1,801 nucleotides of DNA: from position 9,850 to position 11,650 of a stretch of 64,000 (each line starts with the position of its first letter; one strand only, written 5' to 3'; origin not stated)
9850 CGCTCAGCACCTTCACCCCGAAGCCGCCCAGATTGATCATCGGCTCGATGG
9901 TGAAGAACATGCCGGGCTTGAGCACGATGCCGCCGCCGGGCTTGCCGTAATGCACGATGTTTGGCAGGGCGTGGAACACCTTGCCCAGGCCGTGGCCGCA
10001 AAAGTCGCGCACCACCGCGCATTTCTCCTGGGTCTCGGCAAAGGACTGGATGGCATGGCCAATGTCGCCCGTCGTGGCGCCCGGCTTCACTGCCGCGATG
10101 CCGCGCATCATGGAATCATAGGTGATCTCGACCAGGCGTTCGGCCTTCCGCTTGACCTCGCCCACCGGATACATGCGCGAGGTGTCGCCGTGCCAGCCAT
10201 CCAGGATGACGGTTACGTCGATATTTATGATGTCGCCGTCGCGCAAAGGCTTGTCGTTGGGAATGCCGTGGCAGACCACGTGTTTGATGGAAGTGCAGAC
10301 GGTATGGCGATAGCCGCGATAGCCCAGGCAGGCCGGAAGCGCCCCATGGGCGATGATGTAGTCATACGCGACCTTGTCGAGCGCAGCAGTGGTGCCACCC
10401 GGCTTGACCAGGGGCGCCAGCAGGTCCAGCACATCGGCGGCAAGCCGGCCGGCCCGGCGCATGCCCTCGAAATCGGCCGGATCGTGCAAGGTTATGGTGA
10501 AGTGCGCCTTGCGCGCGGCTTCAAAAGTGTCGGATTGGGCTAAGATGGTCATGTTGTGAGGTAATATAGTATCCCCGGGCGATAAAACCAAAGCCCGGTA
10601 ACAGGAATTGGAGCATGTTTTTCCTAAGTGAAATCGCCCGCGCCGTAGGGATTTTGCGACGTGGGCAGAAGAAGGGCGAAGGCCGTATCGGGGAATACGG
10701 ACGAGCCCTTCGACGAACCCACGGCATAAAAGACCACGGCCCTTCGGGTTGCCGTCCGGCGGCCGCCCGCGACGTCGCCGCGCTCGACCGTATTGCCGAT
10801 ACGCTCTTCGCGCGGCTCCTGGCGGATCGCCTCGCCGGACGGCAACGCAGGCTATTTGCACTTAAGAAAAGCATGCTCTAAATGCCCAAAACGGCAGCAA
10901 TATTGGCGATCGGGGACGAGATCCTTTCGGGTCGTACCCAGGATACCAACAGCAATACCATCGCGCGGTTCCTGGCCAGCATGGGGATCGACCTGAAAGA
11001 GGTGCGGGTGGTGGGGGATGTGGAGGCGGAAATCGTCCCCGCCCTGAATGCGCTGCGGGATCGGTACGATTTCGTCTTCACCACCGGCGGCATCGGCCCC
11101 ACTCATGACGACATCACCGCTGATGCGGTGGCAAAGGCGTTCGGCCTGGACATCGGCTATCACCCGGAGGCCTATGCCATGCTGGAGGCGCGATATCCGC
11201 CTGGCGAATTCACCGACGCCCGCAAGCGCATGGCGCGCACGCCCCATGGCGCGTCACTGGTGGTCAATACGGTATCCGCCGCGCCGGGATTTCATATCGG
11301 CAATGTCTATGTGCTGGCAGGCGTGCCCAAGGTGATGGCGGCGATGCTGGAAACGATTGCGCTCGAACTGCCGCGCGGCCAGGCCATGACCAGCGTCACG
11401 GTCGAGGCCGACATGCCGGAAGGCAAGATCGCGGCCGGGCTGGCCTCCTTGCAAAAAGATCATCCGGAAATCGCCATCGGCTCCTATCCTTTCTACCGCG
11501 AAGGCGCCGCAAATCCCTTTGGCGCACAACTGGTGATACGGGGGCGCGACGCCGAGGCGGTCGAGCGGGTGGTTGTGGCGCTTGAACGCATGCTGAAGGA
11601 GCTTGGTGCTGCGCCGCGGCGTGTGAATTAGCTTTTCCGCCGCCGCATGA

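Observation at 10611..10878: REPIN/MITE-like element built from two inverted copies of a covarying three-stem module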

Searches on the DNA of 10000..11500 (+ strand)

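Call 4: search_rna_families(source=window, start=10000, end=11500, threshold=evalue, max_evalue=10, show_alignments=3)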
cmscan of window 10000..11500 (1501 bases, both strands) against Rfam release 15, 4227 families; matches with E-value up to 10: 3.
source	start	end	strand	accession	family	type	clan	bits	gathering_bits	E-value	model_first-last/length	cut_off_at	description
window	10676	10811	-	RF04159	MIR1437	Gene; miRNA;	-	16.4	168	10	1-192/192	no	MIR1437 microRNA precursor family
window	10438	10650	-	RF02673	scr4677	Gene; sRNA;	-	16.2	41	0.1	1-246/246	no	Streptomyces sRNA 4677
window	10631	10801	-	RF02342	ar7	Gene; sRNA;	-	13.4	60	8.2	1-145/145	no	Alphaproteobacterial sRNA ar7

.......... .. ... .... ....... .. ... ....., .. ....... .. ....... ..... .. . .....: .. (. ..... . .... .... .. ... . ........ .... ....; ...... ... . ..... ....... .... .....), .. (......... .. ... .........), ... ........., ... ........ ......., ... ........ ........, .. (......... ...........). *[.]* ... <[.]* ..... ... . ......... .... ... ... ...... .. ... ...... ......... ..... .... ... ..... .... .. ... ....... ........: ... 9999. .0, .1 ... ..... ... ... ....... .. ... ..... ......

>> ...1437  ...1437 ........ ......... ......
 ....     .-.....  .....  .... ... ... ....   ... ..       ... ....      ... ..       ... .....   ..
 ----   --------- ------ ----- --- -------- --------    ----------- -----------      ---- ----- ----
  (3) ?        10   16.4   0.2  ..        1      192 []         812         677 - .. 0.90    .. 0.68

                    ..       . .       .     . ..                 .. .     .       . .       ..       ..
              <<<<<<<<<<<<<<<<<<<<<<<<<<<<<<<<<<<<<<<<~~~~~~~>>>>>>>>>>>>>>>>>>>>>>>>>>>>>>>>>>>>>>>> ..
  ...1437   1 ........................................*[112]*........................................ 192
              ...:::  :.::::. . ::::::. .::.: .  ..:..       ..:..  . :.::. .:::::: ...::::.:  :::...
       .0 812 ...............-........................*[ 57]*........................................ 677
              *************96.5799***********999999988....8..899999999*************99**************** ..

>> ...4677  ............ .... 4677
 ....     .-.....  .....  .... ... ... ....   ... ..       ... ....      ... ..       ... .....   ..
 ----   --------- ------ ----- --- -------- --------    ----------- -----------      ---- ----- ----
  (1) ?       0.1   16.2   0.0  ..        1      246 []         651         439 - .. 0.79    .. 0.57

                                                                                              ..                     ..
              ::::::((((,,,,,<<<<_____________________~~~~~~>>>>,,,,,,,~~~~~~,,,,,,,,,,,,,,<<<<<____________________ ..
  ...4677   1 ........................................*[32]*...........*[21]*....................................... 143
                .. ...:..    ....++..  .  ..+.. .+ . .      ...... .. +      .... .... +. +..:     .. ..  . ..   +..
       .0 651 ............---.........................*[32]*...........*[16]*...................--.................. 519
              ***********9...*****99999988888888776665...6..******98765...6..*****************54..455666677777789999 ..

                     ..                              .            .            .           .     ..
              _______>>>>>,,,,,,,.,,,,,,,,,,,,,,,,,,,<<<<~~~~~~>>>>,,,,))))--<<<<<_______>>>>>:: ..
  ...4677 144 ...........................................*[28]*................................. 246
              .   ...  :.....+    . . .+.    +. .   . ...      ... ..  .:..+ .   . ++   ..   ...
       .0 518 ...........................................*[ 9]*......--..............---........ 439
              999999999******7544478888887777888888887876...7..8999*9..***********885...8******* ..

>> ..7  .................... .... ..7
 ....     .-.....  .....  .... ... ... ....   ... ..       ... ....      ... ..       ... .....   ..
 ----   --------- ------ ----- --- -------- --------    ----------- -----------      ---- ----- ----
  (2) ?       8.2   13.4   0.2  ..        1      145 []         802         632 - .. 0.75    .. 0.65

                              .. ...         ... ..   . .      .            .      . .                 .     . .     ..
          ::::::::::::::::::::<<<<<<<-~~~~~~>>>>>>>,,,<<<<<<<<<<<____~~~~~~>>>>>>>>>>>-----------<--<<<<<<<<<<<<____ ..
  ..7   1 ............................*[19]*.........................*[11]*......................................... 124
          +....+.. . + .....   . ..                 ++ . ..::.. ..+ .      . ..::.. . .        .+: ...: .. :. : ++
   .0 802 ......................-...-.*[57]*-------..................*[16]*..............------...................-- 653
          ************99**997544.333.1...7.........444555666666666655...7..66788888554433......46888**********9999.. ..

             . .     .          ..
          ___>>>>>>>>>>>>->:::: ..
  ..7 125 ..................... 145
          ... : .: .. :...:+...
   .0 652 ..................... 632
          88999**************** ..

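Call 34: search_dna_similar(query=window:10601-10890:+, collection=plasmids, mode=distant, max_rows=30)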
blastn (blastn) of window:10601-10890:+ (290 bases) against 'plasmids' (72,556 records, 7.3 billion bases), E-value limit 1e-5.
Records with a match: 1; places in all: 1; records where one place covers at least 80% of the query: 0.
Best place of each record, by identity: 80-90% 1.
By first word of the organism name: Terrarubrum 1.
By predicted mobility (MOB-suite, as given by PLSDB): non-mobilizable 1.
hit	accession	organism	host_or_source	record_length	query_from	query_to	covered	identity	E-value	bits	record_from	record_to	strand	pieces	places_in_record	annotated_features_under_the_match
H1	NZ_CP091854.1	Terrarubrum flagellatum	cell culture,forest soil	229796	164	229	23%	83.6%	6e-9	69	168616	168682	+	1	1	none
